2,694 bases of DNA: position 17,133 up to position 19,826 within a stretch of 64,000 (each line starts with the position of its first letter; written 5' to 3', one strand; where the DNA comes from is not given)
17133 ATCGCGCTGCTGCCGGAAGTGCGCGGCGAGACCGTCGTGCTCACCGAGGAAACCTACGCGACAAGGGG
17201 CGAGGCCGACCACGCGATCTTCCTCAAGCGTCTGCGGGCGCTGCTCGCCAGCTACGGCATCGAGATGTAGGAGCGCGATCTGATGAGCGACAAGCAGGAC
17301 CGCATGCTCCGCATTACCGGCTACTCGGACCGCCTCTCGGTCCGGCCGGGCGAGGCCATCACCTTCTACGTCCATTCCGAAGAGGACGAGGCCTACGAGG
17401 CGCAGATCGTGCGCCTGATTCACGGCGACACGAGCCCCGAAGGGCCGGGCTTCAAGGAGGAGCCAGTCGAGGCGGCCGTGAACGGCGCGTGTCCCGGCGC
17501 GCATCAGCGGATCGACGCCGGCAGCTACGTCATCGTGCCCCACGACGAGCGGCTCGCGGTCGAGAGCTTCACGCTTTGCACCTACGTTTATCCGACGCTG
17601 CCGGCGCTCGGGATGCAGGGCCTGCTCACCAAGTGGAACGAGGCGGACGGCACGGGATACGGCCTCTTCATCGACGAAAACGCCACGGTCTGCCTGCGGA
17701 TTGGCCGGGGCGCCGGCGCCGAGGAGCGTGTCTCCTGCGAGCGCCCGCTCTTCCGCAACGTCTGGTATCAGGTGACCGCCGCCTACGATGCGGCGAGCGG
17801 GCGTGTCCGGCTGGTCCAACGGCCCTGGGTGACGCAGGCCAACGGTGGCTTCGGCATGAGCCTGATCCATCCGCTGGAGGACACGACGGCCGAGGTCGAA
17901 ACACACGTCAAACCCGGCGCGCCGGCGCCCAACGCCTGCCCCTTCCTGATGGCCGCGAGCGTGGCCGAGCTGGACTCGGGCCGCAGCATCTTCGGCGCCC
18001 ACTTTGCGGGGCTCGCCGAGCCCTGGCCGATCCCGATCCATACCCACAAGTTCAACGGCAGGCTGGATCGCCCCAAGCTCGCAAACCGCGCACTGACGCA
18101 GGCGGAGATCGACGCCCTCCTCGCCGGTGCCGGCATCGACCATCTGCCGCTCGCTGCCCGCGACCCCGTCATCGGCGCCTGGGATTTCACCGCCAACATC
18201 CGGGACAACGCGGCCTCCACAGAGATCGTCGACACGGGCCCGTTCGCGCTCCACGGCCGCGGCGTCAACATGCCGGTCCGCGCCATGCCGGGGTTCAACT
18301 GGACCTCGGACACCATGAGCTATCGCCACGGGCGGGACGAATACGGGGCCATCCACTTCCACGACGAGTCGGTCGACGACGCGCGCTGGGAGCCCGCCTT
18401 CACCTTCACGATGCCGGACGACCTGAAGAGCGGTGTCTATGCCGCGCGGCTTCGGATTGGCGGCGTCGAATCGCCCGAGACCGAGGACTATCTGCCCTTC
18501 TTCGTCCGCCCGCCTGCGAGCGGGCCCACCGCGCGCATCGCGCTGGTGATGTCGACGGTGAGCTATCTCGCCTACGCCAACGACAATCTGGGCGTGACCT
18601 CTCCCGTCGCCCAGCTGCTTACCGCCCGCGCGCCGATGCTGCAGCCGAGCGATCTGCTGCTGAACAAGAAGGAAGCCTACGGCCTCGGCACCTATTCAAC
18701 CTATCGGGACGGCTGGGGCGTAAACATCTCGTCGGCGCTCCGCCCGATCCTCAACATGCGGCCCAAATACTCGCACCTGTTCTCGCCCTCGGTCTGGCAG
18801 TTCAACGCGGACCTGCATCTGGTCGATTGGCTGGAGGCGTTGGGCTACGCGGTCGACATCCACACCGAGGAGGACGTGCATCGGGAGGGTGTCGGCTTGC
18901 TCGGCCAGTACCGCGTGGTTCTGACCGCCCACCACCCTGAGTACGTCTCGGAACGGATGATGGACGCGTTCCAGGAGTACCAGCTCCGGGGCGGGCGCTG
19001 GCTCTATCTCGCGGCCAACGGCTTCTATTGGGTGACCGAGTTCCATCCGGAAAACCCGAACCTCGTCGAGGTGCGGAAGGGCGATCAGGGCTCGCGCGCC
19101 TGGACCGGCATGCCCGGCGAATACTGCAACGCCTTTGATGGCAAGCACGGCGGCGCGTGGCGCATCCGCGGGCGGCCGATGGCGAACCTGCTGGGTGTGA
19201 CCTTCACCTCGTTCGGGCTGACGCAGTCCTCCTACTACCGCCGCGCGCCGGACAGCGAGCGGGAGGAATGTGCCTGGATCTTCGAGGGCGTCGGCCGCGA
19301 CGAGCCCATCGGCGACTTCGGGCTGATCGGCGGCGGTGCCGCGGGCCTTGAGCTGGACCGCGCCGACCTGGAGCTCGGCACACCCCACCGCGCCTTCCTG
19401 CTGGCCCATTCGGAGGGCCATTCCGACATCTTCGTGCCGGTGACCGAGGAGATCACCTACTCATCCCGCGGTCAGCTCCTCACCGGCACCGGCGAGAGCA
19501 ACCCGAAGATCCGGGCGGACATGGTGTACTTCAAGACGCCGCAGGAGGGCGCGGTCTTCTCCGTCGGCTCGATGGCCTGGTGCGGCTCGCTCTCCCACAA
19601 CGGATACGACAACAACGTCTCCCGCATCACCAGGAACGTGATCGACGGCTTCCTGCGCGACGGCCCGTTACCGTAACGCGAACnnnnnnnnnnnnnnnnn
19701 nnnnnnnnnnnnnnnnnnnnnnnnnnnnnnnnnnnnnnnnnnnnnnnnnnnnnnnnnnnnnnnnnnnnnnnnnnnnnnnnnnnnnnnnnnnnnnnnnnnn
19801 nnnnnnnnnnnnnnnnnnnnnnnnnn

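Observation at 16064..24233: Nine-gene co-directional nitrile/amide cluster with an enzyme combination I cannot match to a described pathway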

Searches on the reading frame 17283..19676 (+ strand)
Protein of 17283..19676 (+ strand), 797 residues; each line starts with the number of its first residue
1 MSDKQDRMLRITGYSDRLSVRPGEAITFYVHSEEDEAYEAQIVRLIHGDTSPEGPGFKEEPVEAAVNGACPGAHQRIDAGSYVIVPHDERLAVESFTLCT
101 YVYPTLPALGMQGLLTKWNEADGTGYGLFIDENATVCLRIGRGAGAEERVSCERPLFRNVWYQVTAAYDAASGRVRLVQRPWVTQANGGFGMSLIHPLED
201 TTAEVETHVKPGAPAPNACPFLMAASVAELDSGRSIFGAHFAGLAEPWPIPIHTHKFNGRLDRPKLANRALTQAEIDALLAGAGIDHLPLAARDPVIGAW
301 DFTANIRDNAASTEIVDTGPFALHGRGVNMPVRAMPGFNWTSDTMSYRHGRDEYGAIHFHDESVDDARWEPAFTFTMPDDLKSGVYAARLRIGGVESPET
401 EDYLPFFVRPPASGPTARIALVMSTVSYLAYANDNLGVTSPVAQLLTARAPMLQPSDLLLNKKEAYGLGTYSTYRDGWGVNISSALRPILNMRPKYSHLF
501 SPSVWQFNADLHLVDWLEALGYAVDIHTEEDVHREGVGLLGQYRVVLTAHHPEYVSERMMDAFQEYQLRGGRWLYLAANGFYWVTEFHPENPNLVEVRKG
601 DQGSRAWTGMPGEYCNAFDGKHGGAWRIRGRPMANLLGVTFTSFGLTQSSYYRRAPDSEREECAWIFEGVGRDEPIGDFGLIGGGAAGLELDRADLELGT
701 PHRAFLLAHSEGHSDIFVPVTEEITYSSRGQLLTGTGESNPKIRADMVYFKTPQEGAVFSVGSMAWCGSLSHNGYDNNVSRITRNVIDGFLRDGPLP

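Call 3: search_protein_families(library=pfam, proteins=[window:17283-19676:+], max_evalue=0.01)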
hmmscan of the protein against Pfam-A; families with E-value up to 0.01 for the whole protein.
window:17283-19676:+ (797 aa): 2 families
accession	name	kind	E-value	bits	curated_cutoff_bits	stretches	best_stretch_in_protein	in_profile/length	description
PF20254.3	DMFA2_C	-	5.8e-91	306.1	27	1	339-777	18-374/374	N,N-dimethylformamidase beta subunit-like, C-terminal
PF13385.13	Laminin_G_3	-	4.6e-09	37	27.6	1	80-174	4-94/151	Concanavalin A-like lectin/glucanases superfamily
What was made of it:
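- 17283..19676 (+): dmfL: large subunit of a DMFase-family Fe(III) amidohydrolase (797 aa). PF20254, E 5.8e-91 (call 3).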

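Call 4: search_protein_families(library=ncbifam, proteins=[window:17283-19676:+], max_evalue=0.01)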
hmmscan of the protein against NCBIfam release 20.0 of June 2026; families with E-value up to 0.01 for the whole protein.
window:17283-19676:+ (797 aa): 1 family
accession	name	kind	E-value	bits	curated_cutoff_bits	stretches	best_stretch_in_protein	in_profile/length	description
NF052521.1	TafC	equivalog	0.0025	17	410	0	82-134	203-256/373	TafC family fimbrial protein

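Call 7: find_encoding_contigs(protein=window:17283-19676:+, flank=10000, max_places=6)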
Protein window:17283-19676:+ (797 aa): no gene with exactly this product is on record in the collection.
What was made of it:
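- Tried and rejected: Source contig: an exact-sequence look-up of the DMFase large subunit found nothing on record (call 7).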

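Call 9: find_homologous_proteins(query=window:17283-19676:+, max_evalue=1e-10)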
Query window:17283-19676:+ (797 aa): 2537 proteins with E <= 1e-10 among 8000 candidates; the best 120 are listed.
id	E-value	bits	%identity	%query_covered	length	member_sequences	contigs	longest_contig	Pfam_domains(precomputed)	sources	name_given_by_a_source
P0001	0.0e+0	1778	93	100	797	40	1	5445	PF13385.14,PF20254.4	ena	-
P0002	0.0e+0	1625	85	100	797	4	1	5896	PF13385.14,PF20254.4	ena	-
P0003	0.0e+0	1583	83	100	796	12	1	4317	PF13385.14,PF20254.4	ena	-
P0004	0.0e+0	1427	75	100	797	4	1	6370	PF13385.14,PF20254.4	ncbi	-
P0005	0.0e+0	1338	70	100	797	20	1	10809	PF13385.14,PF20254.4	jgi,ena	-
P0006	0.0e+0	1285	67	100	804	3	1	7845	PF13385.14,PF20254.4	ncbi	-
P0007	0.0e+0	1278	68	99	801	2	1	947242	PF13385.14,PF20254.4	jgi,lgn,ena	-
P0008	0.0e+0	1278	67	100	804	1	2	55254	PF13385.14,PF20254.4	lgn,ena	-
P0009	0.0e+0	1277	66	100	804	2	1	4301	PF13385.14,PF20254.4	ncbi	-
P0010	0.0e+0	1277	66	100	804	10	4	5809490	PF13385.14,PF20254.4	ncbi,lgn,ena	-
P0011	0.0e+0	1272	67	100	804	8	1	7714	PF13385.14,PF20254.4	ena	-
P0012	0.0e+0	1271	67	99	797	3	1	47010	PF13385.14,PF20254.4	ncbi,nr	ncbi:MAG: N,N-dimethylformamidase [Gammaproteobacteria bacterium]|nr:N,N-dimethylformamidase [Gammap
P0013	0.0e+0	1270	67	100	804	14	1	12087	PF13385.14,PF20254.4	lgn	-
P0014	0.0e+0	1269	67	100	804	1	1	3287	PF13385.14,PF20254.4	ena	-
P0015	0.0e+0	1269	66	100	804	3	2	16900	PF13385.14,PF20254.4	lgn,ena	-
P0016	0.0e+0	1268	65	100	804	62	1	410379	PF13385.14,PF20254.4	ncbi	-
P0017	0.0e+0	1267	67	99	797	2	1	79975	PF13385.14,PF20254.4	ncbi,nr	ncbi:MAG: N,N-dimethylformamidase [Gammaproteobacteria bacterium]|nr:N,N-dimethylformamidase [Gammap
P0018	0.0e+0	1263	66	100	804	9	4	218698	PF13385.14,PF20254.4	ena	-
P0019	0.0e+0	1262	66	100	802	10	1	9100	PF13385.14,PF20254.4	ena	-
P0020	0.0e+0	1262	67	100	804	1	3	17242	PF13385.14,PF20254.4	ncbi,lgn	-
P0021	0.0e+0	1261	65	100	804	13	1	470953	PF13385.14,PF20254.4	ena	-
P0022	0.0e+0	1260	67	99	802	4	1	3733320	PF13385.14,PF20254.4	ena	-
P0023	0.0e+0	1260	67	99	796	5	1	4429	PF13385.14,PF20254.4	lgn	-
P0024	0.0e+0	1259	66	100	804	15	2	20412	PF13385.14,PF20254.4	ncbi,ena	-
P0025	0.0e+0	1258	66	100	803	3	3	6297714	PF13385.14,PF20254.4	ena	-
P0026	0.0e+0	1256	66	99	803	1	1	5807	PF13385.14,PF20254.4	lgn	-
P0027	0.0e+0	1252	66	100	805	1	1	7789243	PF13385.14,PF20254.4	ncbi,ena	-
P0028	0.0e+0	1248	66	100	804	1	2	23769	PF13385.14,PF20254.4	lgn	-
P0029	0.0e+0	1248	65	100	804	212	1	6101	PF13385.14,PF20254.4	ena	-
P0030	0.0e+0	1245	66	99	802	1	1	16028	PF20254.4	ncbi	ncbi:MAG: N,N-dimethylformamidase beta subunit family domain-containing protein [Pseudomonadota bact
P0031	0.0e+0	1236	64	100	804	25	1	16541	PF13385.14,PF20254.4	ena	-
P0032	0.0e+0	1235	64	100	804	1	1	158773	PF13385.14,PF20254.4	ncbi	ncbi:MAG: large subunit of N,N-dimethylformamidase [Rhodospirillales bacterium]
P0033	0.0e+0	1232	66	99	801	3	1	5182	PF13385.14,PF20254.4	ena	-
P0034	0.0e+0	1230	65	100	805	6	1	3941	PF13385.14,PF20254.4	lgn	-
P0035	0.0e+0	1230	64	99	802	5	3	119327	PF13385.14,PF20254.4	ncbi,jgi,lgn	ncbi:MAG: N,N-dimethylformamidase beta subunit family domain-containing protein [Gammaproteobacteria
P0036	0.0e+0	1229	65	99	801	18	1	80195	PF13385.14,PF20254.4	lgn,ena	-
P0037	0.0e+0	1228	65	100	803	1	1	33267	PF13385.14,PF20254.4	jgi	jgi:N,N-dimethylformamidase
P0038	0.0e+0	1227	65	99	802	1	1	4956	PF13385.14,PF20254.4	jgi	jgi:N,N-dimethylformamidase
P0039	0.0e+0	1227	65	99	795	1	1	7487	PF13385.14,PF20254.4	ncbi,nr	ncbi:MAG TPA: N,N-dimethylformamidase [Gammaproteobacteria bacterium]|nr:N,N-dimethylformamidase [Ga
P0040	0.0e+0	1225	63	100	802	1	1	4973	PF13385.14,PF20254.4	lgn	-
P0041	0.0e+0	1224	64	99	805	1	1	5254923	PF13385.14,PF20254.4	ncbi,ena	-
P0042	0.0e+0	1223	64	99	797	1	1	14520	PF13385.14,PF20254.4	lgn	-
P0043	0.0e+0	1221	65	100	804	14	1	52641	PF13385.14,PF20254.4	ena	-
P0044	0.0e+0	1220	64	100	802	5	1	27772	PF13385.14,PF20254.4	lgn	-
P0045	0.0e+0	1220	65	100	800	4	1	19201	PF13385.14,PF20254.4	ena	-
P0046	0.0e+0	1212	65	100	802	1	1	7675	PF13385.14,PF20254.4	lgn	-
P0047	0.0e+0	1209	64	100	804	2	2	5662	PF13385.14,PF20254.4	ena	-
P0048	0.0e+0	1208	63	99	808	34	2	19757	PF13385.14,PF20254.4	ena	-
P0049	0.0e+0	1208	64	99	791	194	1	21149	PF13385.14,PF20254.4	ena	-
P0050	0.0e+0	1202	65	99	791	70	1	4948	PF13385.14,PF20254.4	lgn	-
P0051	0.0e+0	1201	63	100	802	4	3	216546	PF13385.14,PF20254.4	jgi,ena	jgi:N,N-dimethylformamidase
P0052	0.0e+0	1200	64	100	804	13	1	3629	PF13385.14,PF20254.4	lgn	-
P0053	0.0e+0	1199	65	99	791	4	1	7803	PF13385.14,PF20254.4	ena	-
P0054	0.0e+0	1198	63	100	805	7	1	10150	PF13385.14,PF20254.4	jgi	jgi:N,N-dimethylformamidase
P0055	0.0e+0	1198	62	100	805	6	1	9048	PF13385.14,PF20254.4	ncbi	-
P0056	0.0e+0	1197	64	99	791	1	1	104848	PF13385.14,PF20254.4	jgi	-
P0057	0.0e+0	1196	64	99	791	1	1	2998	PF13385.14,PF20254.4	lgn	-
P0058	0.0e+0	1194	63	100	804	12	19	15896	PF13385.14,PF20254.4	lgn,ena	-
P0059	0.0e+0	1192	64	99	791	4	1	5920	PF13385.14,PF20254.4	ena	-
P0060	0.0e+0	1189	61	100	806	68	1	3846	PF13385.14,PF20254.4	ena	-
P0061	0.0e+0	1189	63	99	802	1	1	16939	PF13385.14,PF20254.4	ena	-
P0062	0.0e+0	1188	63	100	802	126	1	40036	PF13385.14,PF20254.4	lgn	-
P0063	0.0e+0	1186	63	99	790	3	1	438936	PF13385.14,PF20254.4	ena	-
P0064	0.0e+0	1184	62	100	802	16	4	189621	PF13385.14,PF20254.4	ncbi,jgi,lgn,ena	-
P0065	0.0e+0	1182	64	100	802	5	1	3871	PF13385.14,PF20254.4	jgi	jgi:N,N-dimethylformamidase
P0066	0.0e+0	1181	63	99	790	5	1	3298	PF13385.14,PF20254.4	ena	-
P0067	0.0e+0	1180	63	100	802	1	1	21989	PF13385.14,PF20254.4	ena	-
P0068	0.0e+0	1178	63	100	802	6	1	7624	PF13385.14,PF20254.4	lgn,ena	-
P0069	0.0e+0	1170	62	99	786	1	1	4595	PF13385.14,PF20254.4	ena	-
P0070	0.0e+0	1170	60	100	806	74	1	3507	PF13385.14,PF20254.4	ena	-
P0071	0.0e+0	1159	60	100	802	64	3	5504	PF13385.14,PF20254.4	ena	-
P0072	0.0e+0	1133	59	100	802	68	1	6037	PF20254.4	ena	-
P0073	0.0e+0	1113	60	99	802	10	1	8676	PF13385.14,PF20254.4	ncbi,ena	-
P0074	0.0e+0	1110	60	99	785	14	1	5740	PF13385.14,PF20254.4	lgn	-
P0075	0.0e+0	1099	60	99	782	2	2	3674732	PF13385.14,PF20254.4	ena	-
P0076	0.0e+0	1099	59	99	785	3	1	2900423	PF13385.14,PF20254.4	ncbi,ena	-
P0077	0.0e+0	1097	59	99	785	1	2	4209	PF13385.14,PF20254.4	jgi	-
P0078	0.0e+0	1096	59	99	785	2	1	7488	PF13385.14,PF20254.4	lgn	-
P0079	0.0e+0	1095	60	99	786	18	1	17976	PF13385.14,PF20254.4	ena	-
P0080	0.0e+0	1094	60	99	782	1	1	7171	PF13385.14,PF20254.4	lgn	-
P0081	0.0e+0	1094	60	99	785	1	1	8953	PF13385.14,PF20254.4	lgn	-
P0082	0.0e+0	1093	60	99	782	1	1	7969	PF13385.14,PF20254.4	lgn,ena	-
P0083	0.0e+0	1093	60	99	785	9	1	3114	PF13385.14,PF20254.4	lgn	-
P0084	0.0e+0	1093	60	99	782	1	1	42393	PF13385.14,PF20254.4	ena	-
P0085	0.0e+0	1092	60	99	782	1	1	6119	PF13385.14,PF20254.4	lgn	-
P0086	0.0e+0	1092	60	99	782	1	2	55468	PF13385.14,PF20254.4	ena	-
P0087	0.0e+0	1092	65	87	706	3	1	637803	PF20254.4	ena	-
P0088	0.0e+0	1092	60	99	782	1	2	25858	PF13385.14,PF20254.4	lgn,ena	-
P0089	0.0e+0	1092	60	99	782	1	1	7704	PF13385.14,PF20254.4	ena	-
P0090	0.0e+0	1092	60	99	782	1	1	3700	PF13385.14,PF20254.4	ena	-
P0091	0.0e+0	1092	60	99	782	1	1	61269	PF13385.14,PF20254.4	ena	-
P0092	0.0e+0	1091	60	99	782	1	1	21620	PF13385.14,PF20254.4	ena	-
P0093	0.0e+0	1091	60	99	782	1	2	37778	PF13385.14,PF20254.4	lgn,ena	-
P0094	0.0e+0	1091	60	99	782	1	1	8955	PF13385.14,PF20254.4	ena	-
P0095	0.0e+0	1091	59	99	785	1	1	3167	PF13385.14,PF20254.4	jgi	-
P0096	0.0e+0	1090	60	99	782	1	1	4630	PF13385.14,PF20254.4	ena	-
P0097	0.0e+0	1090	60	99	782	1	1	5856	PF13385.14,PF20254.4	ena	-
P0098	0.0e+0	1090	60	99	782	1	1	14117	PF13385.14,PF20254.4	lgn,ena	-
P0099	0.0e+0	1090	60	99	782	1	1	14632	PF13385.14,PF20254.4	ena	-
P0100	0.0e+0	1090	60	99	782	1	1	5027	PF13385.14,PF20254.4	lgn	-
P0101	0.0e+0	1089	60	99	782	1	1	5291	PF13385.14,PF20254.4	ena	-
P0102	0.0e+0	1089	59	99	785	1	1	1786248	PF13385.14,PF20254.4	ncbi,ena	-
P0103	0.0e+0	1089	60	99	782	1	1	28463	PF13385.14,PF20254.4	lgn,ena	-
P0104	0.0e+0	1089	60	99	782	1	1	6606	PF13385.14,PF20254.4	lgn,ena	-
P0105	0.0e+0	1089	59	99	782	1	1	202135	PF13385.14,PF20254.4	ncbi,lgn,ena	-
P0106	0.0e+0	1089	59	99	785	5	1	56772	PF13385.14,PF20254.4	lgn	-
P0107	0.0e+0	1089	60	99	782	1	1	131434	PF13385.14,PF20254.4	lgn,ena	-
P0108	0.0e+0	1089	60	99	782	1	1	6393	PF13385.14,PF20254.4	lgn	-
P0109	0.0e+0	1089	60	99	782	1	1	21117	PF13385.14,PF20254.4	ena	-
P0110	0.0e+0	1088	60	99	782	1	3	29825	PF13385.14,PF20254.4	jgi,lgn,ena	-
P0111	0.0e+0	1088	60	99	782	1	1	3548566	PF13385.14,PF20254.4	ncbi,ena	-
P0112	0.0e+0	1088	60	99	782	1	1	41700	PF13385.14,PF20254.4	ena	-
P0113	0.0e+0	1088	60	99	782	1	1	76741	PF13385.14,PF20254.4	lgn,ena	-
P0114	0.0e+0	1088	60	99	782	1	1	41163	PF13385.14,PF20254.4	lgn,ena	-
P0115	0.0e+0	1088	60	99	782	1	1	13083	PF13385.14,PF20254.4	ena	-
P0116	0.0e+0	1087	60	99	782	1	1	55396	PF13385.14,PF20254.4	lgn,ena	-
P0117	0.0e+0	1086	59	99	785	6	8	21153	PF13385.14,PF20254.4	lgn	-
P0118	0.0e+0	1086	60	99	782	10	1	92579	PF13385.14,PF20254.4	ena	-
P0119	0.0e+0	1086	59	99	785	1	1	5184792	PF13385.14,PF20254.4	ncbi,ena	-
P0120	0.0e+0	1086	59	99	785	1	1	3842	PF13385.14,PF20254.4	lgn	-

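Call 10: search_solved_structures(query=window:17283-19676:+, show_alignments=1)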
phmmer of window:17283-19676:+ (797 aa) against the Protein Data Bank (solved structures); distinct sequences matched with E-value up to 0.001: 5.
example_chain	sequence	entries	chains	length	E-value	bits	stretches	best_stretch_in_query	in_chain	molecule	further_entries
6lvb_A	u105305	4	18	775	2.3e-180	604.6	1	9-797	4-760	N,N-dimethylformamidase large subunit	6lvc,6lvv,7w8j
6lve_A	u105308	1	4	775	1.6e-179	601.8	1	9-797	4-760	N,N-dimethylformamidase large subunit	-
6lvd_A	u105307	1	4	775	3.9e-179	600.5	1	9-797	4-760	N,N-dimethylformamidase large subunit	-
8huy_A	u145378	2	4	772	5.6e-122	411.5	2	256-793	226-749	Chains: A,B | N-acetyl-(R)-beta-phenylalanine acylase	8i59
8i5a_A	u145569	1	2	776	1.2e-121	410.4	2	256-793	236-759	N-acetyl-(R)-beta-phenylalanine acylase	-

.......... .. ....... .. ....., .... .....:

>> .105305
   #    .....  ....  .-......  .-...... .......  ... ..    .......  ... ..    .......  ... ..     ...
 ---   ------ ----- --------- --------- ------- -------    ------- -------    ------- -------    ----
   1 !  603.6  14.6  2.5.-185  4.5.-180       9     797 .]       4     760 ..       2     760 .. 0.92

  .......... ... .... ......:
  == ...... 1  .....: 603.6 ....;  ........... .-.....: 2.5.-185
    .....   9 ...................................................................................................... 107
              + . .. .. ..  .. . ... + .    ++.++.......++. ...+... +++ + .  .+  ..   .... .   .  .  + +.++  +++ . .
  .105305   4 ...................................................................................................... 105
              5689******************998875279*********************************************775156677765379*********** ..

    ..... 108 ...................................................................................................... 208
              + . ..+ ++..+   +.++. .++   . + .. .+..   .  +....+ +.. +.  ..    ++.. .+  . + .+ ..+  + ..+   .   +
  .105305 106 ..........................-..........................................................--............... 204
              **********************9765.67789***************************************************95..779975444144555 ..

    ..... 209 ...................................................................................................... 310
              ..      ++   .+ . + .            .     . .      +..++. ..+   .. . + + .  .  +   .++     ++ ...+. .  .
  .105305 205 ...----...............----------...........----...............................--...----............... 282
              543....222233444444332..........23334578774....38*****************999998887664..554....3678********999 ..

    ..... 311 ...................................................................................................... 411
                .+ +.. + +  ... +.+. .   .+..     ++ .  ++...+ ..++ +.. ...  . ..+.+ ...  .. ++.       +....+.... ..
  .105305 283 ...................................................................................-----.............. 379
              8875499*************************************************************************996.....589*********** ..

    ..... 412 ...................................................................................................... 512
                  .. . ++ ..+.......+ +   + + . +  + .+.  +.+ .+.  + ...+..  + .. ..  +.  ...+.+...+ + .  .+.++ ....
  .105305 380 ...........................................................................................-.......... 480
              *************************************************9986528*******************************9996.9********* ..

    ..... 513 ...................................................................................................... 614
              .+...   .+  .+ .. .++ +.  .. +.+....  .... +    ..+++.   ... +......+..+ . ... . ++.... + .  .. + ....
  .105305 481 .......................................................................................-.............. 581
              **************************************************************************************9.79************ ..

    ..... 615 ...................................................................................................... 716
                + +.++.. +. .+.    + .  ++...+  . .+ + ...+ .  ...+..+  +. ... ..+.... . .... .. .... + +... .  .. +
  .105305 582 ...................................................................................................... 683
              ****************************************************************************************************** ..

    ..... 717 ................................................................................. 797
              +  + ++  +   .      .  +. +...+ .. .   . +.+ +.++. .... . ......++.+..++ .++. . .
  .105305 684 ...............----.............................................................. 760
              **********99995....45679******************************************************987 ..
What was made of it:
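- On N,N-dimethylformamidase family: 797-aa dmfL matches 6lvb_A (call 10). All six aligned positions are conserved in the call 10 alignment.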

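Call 12: find_encoding_contigs(protein=P0005, flank=10000, max_places=3)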
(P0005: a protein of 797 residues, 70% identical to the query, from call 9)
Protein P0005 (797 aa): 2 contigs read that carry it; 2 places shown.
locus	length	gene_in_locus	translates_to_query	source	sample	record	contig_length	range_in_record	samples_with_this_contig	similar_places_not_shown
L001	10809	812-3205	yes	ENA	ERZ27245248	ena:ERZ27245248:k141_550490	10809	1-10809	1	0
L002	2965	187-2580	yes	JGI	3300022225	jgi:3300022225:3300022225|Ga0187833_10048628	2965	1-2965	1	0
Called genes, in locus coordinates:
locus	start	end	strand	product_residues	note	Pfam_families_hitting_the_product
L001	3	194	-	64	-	?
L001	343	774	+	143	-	PF26354:DMF_alpha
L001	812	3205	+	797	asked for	PF13385:Laminin_G_3, PF20254:DMFA2_C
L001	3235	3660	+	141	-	-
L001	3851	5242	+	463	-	PF13433:Peripla_BP_5, PF13458:Peripla_BP_6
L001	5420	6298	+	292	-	PF02653:BPD_transp_2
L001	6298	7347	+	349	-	PF02653:BPD_transp_2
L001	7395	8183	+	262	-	PF00005:ABC_tran, PF13304:AAA_21 (faint), PF12399:BCA_ABC_TP_C (weak)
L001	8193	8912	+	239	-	PF00005:ABC_tran, PF13304:AAA_21 (faint)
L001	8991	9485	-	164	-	PF07690:MFS_1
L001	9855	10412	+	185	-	PF01814:Hemerythrin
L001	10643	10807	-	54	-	?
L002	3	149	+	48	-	?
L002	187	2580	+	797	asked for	PF13385:Laminin_G_3, PF20254:DMFA2_C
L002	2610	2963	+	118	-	?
